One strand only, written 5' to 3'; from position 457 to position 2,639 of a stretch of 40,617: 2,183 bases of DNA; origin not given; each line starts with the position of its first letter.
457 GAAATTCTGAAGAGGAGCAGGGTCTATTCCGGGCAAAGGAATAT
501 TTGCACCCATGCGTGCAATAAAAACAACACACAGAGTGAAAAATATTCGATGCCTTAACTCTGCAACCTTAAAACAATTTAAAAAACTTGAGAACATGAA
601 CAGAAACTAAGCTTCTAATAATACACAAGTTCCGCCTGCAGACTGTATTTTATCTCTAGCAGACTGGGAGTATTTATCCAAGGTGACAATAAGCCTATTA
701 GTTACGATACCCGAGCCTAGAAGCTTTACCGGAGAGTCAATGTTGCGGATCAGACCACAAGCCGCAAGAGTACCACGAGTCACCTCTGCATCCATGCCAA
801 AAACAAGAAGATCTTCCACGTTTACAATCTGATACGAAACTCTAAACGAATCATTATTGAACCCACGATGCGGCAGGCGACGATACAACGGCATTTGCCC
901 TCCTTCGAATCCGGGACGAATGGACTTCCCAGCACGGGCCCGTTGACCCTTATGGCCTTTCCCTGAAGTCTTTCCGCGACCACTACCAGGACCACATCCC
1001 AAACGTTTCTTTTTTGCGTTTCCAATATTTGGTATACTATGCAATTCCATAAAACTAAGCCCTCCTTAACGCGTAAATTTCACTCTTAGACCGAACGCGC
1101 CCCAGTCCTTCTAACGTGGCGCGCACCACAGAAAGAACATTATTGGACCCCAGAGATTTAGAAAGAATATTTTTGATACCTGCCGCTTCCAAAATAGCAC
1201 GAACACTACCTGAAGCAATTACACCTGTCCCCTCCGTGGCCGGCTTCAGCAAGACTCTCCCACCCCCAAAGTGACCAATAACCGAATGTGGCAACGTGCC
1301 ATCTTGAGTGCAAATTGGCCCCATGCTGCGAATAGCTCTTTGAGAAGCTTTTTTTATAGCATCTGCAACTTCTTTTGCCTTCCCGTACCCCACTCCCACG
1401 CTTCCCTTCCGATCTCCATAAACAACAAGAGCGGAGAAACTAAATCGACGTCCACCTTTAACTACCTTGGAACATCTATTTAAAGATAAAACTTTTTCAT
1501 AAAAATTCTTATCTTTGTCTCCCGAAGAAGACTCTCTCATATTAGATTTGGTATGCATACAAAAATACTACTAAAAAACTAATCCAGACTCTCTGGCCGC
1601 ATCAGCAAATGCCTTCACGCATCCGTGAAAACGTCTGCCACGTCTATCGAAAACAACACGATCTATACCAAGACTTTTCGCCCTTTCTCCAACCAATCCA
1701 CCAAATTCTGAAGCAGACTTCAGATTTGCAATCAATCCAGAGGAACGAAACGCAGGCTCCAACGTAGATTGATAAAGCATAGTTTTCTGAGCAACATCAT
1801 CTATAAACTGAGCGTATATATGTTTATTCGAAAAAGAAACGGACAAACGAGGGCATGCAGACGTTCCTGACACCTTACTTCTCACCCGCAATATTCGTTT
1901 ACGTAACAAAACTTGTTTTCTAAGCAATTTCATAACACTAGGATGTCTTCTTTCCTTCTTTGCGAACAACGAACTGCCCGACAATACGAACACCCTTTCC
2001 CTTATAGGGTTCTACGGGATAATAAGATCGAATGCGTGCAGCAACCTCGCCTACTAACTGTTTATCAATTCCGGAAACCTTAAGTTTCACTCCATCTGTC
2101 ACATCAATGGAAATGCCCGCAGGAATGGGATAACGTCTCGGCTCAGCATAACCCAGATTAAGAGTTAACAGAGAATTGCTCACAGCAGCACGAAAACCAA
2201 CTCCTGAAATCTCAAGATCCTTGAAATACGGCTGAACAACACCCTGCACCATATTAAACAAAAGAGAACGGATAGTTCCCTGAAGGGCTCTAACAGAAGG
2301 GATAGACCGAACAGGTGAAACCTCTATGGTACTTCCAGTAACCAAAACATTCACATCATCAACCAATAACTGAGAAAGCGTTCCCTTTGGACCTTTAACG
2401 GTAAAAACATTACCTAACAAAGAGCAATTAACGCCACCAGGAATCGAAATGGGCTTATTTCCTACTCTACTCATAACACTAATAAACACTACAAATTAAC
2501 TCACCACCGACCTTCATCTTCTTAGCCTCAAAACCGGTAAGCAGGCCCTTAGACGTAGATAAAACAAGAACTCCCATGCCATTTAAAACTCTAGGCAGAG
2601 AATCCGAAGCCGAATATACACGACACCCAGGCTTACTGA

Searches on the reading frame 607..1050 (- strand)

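Call 81: search_protein_families(library=pfam, proteins=[window:607-1050:-], max_evalue=0.00001)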
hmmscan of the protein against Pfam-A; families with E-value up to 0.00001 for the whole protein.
window:607-1050:- (147 aa): 1 family
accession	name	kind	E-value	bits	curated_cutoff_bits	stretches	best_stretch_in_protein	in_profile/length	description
PF00828.25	Ribosomal_L27A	-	3.1e-12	47.2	21.5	1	87-143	19-72/72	Ribosomal proteins 50S-L15, 50S-L18e, 60S-L27A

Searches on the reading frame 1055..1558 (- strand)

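Call 81: search_protein_families(library=pfam, proteins=[window:1055-1558:-], max_evalue=0.00001)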
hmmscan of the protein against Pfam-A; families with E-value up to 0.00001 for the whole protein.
window:1055-1558:- (167 aa): 2 families
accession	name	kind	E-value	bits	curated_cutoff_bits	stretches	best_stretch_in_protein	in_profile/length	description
PF00333.26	Ribosomal_S5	-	1.1e-27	96.2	27.1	1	19-82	1-64/65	Ribosomal protein S5, N-terminal domain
PF03719.21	Ribosomal_S5_C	-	9.3e-27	92.7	21.5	1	95-165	1-71/71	Ribosomal protein S5, C-terminal domain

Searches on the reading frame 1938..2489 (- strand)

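Call 81: search_protein_families(library=pfam, proteins=[window:1938-2489:-], max_evalue=0.00001)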
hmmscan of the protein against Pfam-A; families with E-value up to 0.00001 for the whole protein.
window:1938-2489:- (183 aa): 1 family
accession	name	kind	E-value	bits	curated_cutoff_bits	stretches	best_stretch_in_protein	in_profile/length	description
PF00347.28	Ribosomal_L6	-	2.5e-29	102.3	27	2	96-168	2-78/80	Ribosomal protein L6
